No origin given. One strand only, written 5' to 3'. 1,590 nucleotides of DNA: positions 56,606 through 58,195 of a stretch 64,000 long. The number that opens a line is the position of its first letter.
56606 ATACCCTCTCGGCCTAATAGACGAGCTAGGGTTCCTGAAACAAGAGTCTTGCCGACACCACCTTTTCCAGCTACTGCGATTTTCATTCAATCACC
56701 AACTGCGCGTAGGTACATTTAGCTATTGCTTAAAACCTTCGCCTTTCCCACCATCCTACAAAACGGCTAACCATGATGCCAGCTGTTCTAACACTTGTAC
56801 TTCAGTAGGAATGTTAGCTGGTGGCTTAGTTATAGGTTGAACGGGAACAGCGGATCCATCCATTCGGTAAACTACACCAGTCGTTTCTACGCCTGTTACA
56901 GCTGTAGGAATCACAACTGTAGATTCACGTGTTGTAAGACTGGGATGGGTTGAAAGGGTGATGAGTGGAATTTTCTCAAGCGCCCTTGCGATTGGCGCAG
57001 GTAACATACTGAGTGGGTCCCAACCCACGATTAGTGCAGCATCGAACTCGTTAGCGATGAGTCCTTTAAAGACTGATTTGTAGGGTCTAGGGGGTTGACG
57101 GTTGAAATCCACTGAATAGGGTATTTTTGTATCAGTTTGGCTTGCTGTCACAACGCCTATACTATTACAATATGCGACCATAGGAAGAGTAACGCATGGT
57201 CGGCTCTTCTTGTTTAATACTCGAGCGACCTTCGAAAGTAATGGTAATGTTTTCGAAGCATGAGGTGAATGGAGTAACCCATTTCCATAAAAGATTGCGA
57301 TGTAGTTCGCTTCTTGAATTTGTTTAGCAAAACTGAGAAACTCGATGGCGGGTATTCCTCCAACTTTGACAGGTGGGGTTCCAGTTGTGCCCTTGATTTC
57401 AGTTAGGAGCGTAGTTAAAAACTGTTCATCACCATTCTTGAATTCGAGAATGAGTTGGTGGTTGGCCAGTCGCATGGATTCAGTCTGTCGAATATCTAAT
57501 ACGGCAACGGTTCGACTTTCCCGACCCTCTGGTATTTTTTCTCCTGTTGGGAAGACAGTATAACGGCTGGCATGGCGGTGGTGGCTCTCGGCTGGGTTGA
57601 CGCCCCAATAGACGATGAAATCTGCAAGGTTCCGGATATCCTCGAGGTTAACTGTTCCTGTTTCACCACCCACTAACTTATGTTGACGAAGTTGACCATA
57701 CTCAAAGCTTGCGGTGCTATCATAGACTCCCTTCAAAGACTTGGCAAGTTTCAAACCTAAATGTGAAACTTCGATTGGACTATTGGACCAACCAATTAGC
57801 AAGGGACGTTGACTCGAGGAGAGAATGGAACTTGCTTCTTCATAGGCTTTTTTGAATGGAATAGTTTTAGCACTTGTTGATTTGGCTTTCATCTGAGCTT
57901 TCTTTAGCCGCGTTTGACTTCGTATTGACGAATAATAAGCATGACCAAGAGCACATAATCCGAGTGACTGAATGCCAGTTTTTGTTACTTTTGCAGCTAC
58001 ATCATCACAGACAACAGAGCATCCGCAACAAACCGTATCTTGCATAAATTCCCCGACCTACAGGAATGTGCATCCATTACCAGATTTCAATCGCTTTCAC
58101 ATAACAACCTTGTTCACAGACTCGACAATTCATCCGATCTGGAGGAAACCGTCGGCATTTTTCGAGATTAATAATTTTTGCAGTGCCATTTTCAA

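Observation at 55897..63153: Divergent redox island: [FeS protein, FwdB-like, CooC] facing [HdrA-MvhD fusion, 8-cluster polyferredoxin], with a convergent FwdD-like gene and no FwdA/FwdC or HdrB/HdrC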

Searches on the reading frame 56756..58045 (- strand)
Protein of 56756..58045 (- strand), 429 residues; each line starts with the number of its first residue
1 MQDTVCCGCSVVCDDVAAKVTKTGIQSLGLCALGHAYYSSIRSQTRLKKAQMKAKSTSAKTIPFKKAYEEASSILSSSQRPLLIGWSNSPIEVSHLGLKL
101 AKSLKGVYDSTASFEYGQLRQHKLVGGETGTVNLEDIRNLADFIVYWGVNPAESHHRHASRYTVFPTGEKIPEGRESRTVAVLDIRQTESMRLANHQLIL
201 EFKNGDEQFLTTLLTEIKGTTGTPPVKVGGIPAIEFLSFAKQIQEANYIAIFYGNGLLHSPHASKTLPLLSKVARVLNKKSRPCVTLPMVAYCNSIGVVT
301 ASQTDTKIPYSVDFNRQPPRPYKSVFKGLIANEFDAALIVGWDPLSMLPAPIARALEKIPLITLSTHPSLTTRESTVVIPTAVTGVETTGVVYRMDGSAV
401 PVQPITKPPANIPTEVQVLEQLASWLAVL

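Call 4: search_protein_families(library=pfam, proteins=[window:56756-58045:-], max_evalue=0.01)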
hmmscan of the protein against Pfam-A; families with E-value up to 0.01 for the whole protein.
window:56756-58045:- (429 aa): 1 family
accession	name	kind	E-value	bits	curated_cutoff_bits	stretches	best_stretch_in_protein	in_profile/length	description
PF00384.28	Molybdopterin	-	8.2e-05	22.2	24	1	121-423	89-351/353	Molybdopterin oxidoreductase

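Call 5: search_protein_families(library=ncbifam, proteins=[window:56756-58045:-], max_evalue=0.001)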
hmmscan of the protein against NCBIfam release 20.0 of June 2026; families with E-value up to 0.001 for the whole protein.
window:56756-58045:- (429 aa): 4 families
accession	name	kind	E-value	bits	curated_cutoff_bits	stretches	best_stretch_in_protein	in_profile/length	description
TIGR03129.1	one_C_dehyd_B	equivalog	4.1e-91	305.6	327.8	1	4-423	2-418/421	formylmethanofuran dehydrogenase subunit B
TIGR01973.1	NuoG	equivalog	7.5e-11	41.5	470.05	1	29-422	252-606/606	NADH-quinone oxidoreductase subunit NuoG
TIGR01591.1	Fdh-alpha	equivalog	2.3e-08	32.6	666.25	1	8-212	9-217/672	formate dehydrogenase subunit alpha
NF041323.1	Nitr_red_NasA_Halo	equivalog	0.00019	20.1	1000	0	331-426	374-470/673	assimilatory nitrate reductase NasA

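Call 6: search_solved_structures(query=window:56756-58045:-, max_evalue=0.001, show_alignments=2)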
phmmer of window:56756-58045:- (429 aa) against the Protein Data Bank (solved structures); distinct sequences matched with E-value up to 0.001: 5.
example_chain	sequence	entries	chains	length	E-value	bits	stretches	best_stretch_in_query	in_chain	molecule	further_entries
8rja_B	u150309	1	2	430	1.1e-54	189.2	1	2-407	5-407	Formylmethanofuran dehydrogenase subunit B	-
5t5i_B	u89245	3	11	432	1.1e-52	182.6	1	3-422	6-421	Tungsten formylmethanofuran dehydrogenase subunit B | Tungsten formylmethanofuran dehydrogenase subunit fwdB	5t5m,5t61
9sfi_Q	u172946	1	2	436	1.6e-50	175.5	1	3-422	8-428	Molybdopterin oxidoreductase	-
7bkb_H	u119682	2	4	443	4.7e-47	164.1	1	6-424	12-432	Formylmethanofuran dehydrogenase, subunit B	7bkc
9sw6_J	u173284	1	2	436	9.4e-46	159.8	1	4-409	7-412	formylmethanofuran dehydrogenase subunit B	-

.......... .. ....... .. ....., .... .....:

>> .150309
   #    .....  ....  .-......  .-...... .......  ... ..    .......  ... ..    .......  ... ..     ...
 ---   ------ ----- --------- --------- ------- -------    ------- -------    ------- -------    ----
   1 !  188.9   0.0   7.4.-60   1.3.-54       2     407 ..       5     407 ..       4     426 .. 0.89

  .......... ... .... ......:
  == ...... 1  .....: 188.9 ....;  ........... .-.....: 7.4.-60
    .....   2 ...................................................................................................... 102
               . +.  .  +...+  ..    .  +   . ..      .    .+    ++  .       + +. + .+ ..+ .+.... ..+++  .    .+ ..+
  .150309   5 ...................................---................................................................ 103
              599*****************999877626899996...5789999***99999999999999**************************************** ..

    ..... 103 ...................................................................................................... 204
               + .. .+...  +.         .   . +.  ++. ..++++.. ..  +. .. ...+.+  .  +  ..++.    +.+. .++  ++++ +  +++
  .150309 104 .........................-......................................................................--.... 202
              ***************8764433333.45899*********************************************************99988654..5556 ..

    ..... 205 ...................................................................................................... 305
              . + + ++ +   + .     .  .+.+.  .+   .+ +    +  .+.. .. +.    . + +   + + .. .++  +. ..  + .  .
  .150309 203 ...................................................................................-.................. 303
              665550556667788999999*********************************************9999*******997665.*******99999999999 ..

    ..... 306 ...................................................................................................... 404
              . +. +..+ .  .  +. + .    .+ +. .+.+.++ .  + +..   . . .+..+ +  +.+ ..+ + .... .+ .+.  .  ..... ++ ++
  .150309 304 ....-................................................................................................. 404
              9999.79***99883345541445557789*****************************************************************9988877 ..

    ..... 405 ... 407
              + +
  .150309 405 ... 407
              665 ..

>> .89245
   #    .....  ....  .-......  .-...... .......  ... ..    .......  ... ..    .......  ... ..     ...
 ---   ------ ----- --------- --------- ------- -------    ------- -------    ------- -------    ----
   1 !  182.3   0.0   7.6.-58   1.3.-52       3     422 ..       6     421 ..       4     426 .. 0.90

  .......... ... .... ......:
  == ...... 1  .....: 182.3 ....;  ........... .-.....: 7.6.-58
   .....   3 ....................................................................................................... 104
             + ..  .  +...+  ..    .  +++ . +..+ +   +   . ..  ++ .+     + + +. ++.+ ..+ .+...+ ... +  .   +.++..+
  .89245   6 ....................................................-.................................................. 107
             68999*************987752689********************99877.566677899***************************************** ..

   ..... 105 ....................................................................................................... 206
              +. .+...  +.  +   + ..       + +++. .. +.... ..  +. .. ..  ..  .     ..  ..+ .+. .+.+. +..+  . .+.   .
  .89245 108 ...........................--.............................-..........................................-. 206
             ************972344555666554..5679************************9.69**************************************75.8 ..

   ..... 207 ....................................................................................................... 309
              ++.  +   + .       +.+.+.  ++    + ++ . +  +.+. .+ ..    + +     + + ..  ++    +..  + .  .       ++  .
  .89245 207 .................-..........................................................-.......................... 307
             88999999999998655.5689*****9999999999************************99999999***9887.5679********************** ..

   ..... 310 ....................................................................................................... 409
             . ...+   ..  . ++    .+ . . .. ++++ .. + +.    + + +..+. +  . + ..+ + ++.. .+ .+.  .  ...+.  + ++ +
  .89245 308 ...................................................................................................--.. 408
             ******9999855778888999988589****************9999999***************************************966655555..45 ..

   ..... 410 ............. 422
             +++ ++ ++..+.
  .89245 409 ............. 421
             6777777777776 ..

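Call 9: find_homologous_proteins(query=window:56756-58045:-, max_evalue=1e-10)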
Query window:56756-58045:- (429 aa): 76 proteins with E <= 1e-10 among 6978 candidates.
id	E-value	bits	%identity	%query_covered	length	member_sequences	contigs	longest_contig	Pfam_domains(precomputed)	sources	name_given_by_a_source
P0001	2.8e-284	960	100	100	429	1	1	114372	-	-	-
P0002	1.4e-240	816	85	100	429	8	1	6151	-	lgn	-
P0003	2.0e-217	740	77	100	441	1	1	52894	PF00384.28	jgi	jgi:formylmethanofuran dehydrogenase subunit B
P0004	1.5e-192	658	69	98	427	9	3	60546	PF00384.28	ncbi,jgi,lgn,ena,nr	ncbi:MAG: formylmethanofuran dehydrogenase subunit B [Candidatus Hermodarchaeota archaeon]|nr:formyl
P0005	8.4e-191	652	68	99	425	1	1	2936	PF00384.28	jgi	jgi:formylmethanofuran dehydrogenase subunit B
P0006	1.0e-188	646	67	99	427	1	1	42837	PF00384.28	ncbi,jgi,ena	-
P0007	2.0e-187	641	67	99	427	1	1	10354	PF00384.28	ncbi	ncbi:MAG: formylmethanofuran dehydrogenase subunit B [Promethearchaeota archaeon]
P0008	2.2e-177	608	63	98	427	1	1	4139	-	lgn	-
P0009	9.9e-170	583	61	99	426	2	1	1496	PF00384.28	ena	-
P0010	1.6e-169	582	70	86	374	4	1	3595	-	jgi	-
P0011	1.1e-166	573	58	100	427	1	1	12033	PF00384.28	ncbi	-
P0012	2.1e-165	569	69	85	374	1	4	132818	-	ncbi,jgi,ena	-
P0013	7.0e-165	567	60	99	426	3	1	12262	-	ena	-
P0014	1.8e-164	566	60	99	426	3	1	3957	-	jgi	jgi:formylmethanofuran dehydrogenase subunit B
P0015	4.9e-164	564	69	86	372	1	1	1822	-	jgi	-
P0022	1.4e-159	550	57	100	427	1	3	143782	-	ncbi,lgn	-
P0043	3.6e-147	509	54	100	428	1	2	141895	-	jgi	jgi:formylmethanofuran dehydrogenase subunit B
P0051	1.5e-142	493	61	82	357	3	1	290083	-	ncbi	ncbi:MAG: hypothetical protein ACFE89_04165 [Candidatus Hodarchaeota archaeon]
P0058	1.8e-57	213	32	95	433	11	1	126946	PF00384.28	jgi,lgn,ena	-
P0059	3.5e-52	196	31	98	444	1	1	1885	PF00384.28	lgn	-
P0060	5.9e-52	195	33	97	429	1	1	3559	PF00384.28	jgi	-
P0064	4.7e-46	176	31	94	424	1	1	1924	-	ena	-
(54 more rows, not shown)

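Call 12: find_encoding_contigs(protein=P0004, flank=10000, max_places=2)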
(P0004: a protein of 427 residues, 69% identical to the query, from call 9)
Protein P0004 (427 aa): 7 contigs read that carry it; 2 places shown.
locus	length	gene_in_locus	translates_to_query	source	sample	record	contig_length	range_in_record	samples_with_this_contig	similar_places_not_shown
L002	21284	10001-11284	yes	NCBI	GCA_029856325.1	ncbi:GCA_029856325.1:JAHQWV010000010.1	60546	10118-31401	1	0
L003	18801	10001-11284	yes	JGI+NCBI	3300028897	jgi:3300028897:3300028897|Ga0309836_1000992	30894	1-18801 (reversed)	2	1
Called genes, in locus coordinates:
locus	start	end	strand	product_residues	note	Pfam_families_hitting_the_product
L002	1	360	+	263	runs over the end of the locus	-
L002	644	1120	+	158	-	-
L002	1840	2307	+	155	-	-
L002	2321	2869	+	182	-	-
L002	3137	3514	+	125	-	PF01568:Molydop_binding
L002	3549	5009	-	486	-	PF12838:Fer4_7 (weak), PF12838:Fer4_7 (weak), PF14697:Fer4_21 (weak), PF12838:Fer4_7, PF00037:Fer4 (weak), PF12838:Fer4_7 (weak), PF13187:Fer4_9 (weak), PF13237:Fer4_10 (weak), +7 more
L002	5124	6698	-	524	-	-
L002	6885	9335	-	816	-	PF00890:FAD_binding_2 (weak), PF01266:DAO (weak), PF12831:FAD_oxidored, PF13450:NAD_binding_8 (weak), PF12838:Fer4_7, PF13187:Fer4_9, PF00037:Fer4, PF02662:FlpD, +9 more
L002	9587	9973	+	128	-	PF13187:Fer4_9 (faint), PF12838:Fer4_7 (weak), PF14697:Fer4_21 (weak), PF00037:Fer4, PF12797:Fer4_2 (weak), PF12837:Fer4_6 (weak), PF13237:Fer4_10 (weak)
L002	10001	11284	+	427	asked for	PF00384:Molybdopterin (faint)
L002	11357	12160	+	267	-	PF00142:Fer4_NifH (faint), PF01656:CbiA, PF02374:ArsA_ATPase (weak), PF10609:ParA (weak), PF13614:AAA_31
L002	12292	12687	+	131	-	-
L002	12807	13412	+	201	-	PF04191:PEMT (weak)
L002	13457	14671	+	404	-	PF07969:Amidohydro_3, PF01979:Amidohydro_1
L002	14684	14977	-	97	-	PF08734:GYD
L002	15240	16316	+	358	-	PF00149:Metallophos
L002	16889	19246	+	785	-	PF13183:Fer4_8 (faint), PF03063:Prismane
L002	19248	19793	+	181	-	PF02552:CO_dh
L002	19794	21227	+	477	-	PF03598:CdhC, PF19436:ACS_CODH_B_C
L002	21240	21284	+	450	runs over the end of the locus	PF03599:CdhD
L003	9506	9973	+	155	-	PF04060:FeS, PF13237:Fer4_10 (faint), PF12838:Fer4_7 (weak), PF14697:Fer4_21 (weak), PF12797:Fer4_2 (weak), PF00037:Fer4, PF12837:Fer4_6 (weak)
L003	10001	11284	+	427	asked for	PF00384:Molybdopterin (faint)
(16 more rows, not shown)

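Call 13: find_encoding_contigs(protein=P0022, flank=10000, max_places=2)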
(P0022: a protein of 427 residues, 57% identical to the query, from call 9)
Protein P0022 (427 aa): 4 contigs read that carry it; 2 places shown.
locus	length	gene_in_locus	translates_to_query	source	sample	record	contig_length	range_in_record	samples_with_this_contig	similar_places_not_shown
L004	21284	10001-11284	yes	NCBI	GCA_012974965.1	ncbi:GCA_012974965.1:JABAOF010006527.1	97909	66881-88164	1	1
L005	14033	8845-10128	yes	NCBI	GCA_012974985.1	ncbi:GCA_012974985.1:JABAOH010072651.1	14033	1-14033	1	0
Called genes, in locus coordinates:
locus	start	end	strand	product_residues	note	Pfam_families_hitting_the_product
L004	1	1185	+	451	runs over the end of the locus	PF07690:MFS_1, PF13347:MFS_2, PF07690:MFS_1 (weak)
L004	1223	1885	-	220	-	PF01983:CofC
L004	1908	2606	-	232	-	PF01694:Rhomboid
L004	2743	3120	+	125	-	PF01568:Molydop_binding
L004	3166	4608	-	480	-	PF12797:Fer4_2 (faint), PF12838:Fer4_7 (weak), PF14697:Fer4_21 (weak), PF00037:Fer4 (weak), PF12838:Fer4_7 (weak), PF13237:Fer4_10 (weak), PF12838:Fer4_7 (weak), PF13187:Fer4_9 (weak), +5 more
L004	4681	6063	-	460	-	-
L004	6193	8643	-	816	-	PF00890:FAD_binding_2 (weak), PF01266:DAO (weak), PF07992:Pyr_redox_2 (weak), PF12831:FAD_oxidored, PF12838:Fer4_7, PF14697:Fer4_21, PF00037:Fer4, PF02662:FlpD, +12 more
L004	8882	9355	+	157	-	-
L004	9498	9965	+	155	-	PF04060:FeS, PF12838:Fer4_7 (weak), PF14697:Fer4_21 (weak), PF12797:Fer4_2 (weak), PF00037:Fer4, PF12837:Fer4_6 (weak), PF13237:Fer4_10 (weak)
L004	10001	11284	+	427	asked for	-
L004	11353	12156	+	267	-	PF00142:Fer4_NifH (faint), PF01656:CbiA, PF02374:ArsA_ATPase (weak), PF10609:ParA (faint), PF13614:AAA_31 (weak)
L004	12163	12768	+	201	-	PF04191:PEMT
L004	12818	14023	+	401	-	PF01979:Amidohydro_1, PF07969:Amidohydro_3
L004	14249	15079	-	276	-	-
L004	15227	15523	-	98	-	PF00011:HSP20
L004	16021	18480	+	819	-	PF13183:Fer4_8 (faint), PF03063:Prismane, PF12837:Fer4_6 (faint), PF13237:Fer4_10 (weak), PF12838:Fer4_7 (weak), PF13187:Fer4_9 (weak)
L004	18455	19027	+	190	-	PF02552:CO_dh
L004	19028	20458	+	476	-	PF03598:CdhC, PF19436:ACS_CODH_B_C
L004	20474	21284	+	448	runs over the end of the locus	PF03599:CdhD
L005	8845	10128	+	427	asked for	-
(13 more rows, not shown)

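Call 14: find_encoding_contigs(protein=P0043, flank=10000, max_places=2)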
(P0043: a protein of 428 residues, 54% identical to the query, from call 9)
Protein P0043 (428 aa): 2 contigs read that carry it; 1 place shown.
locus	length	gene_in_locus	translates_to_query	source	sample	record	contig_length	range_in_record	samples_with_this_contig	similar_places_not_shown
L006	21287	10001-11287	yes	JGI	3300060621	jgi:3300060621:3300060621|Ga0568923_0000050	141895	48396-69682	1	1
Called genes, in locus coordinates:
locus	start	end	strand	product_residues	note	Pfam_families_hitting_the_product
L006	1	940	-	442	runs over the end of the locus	PF07282:Cas12f1-like_TNB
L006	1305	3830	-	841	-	PF00890:FAD_binding_2 (weak), PF01266:DAO (weak), PF07992:Pyr_redox_2 (weak), PF12831:FAD_oxidored, PF00037:Fer4, PF12838:Fer4_7, PF13187:Fer4_9, PF02662:FlpD, +9 more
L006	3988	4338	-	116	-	-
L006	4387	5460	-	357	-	PF00149:Metallophos (weak), PF12850:Metallophos_2 (faint)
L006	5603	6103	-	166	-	PF00881:Nitroreductase, PF14512:TM1586_NiRdase (weak), PF00881:Nitroreductase, PF14512:TM1586_NiRdase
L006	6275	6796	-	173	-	-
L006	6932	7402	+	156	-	PF04060:FeS, PF12838:Fer4_7, PF14697:Fer4_21 (weak), PF12797:Fer4_2 (weak), PF00037:Fer4 (weak), PF12837:Fer4_6 (weak), PF13237:Fer4_10 (weak)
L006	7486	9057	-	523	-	PF03130:HEAT_PBS (faint), PF13646:HEAT_2 (weak)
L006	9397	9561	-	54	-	PF08241:Methyltransf_11 (weak)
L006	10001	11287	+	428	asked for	-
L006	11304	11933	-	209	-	PF02525:Flavodoxin_2, PF03358:FMN_red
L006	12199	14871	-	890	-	PF00690:Cation_ATPase_N, PF00122:E1-E2_ATPase, PF00702:Hydrolase, PF13246:Cation_ATPase, PF12710:HAD (faint), PF08282:Hydrolase_3 (faint), PF00689:Cation_ATPase_C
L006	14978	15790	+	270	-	PF00142:Fer4_NifH (weak), PF01656:CbiA, PF02374:ArsA_ATPase, PF06564:CBP_BcsQ (faint), PF10609:ParA (weak), PF13614:AAA_31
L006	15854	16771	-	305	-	PF02007:MtrH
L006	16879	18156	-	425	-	PF01208:URO-D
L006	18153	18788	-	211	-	PF02607:B12-binding_2, PF02310:B12-binding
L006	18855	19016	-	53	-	-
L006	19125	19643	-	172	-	PF04055:Radical_SAM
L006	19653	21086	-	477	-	-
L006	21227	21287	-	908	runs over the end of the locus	-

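Call 33: find_related_loci(query=A1, collection=genome_contigs, flank=10000)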
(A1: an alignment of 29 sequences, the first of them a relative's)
Query A1 (429 aa) in genome_contigs; peptide patterns used: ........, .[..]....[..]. (x = any residue, [..] = any of these).
83 stretches matched a pattern; 20 encode a relative of the query (tblastn E <= 1e-3); 20 distinct loci.
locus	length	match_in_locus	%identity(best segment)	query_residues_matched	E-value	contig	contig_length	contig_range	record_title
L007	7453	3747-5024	69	1-426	0e+0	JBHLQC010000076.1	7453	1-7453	MAG: Candidatus Odinarchaeota archaeon isolate H3S.115 H3S.115@8290, whole genome shotgun sequence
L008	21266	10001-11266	69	1-422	0e+0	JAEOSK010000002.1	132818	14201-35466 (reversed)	MAG: Candidatus Hermodarchaeum yapensis isolate Yap4.bin9.105 contig-145_26, whole genome shotgun sequence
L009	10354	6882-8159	67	1-426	0e+0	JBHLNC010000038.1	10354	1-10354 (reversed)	MAG: Promethearchaeota archaeon isolate DZ2S.148 DZ2S.148@22968, whole genome shotgun sequence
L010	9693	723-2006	86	1-428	0e+0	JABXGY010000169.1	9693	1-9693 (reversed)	MAG: archaeon isolate H03M_Hermod_104 h03m_104_k127_1779544, whole genome shotgun sequence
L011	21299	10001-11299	60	1-426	2e-178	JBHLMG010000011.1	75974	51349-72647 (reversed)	MAG: Promethearchaeota archaeon isolate DZ2M.269 DZ2M.269@752, whole genome shotgun sequence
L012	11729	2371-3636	59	1-422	4e-172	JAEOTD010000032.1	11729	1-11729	MAG: Candidatus Hermodarchaeota archaeon isolate YT1_028 k127_9574044, whole genome shotgun sequence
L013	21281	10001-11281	57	1-427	6e-170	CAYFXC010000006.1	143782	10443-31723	MAG TPA_asm: uncultured archaeon isolate ERP108616_co2_263 genome assembly, contig: NODE_55_length_143782_cov_5.512792,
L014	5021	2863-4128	57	1-422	8e-169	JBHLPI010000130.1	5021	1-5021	MAG: Promethearchaeota archaeon isolate H2M.163 H2M.163@31296, whole genome shotgun sequence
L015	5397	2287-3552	55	1-422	4e-166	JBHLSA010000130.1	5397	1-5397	MAG: Candidatus Thorarchaeota archaeon isolate TM2M.154 TM2M.154@43972, whole genome shotgun sequence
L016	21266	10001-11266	55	1-422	2e-163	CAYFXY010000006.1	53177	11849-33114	MAG TPA_asm: uncultured archaeon isolate ERP108616_co2_125 genome assembly, contig: NODE_630_length_53177_cov_2.652027,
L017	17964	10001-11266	57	1-422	1e-161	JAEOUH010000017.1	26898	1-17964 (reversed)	MAG: Candidatus Hermodarchaeota archaeon isolate FT1_005 k127_5037309, whole genome shotgun sequence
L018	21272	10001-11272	53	1-425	4e-157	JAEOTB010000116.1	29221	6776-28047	MAG: Candidatus Hermodarchaeota archaeon isolate YT1_014 k127_81520290, whole genome shotgun sequence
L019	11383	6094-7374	53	1-427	8e-157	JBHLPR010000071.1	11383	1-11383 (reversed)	MAG: Promethearchaeota archaeon isolate H2S.129 H2S.129@5155, whole genome shotgun sequence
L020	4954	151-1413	53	1-422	3e-156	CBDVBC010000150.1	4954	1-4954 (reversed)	MAG TPA_asm: Candidatus Hermodarchaeota archaeon isolate SRR22302347_concoct_51 genome assembly, contig: ERZ25073594.118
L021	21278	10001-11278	56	1-426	2e-152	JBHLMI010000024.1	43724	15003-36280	MAG: Promethearchaeota archaeon isolate DZ2M.271 DZ2M.271@2134, whole genome shotgun sequence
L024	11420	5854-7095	37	1-419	1e-94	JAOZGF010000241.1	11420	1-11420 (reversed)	MAG: Thermoproteota archaeon isolate INS_M21_B31 k127_738309, whole genome shotgun sequence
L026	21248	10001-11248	34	3-426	4e-77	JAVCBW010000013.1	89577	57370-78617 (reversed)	MAG: Thermoproteota archaeon isolate Kor3 Kor3_51, whole genome shotgun sequence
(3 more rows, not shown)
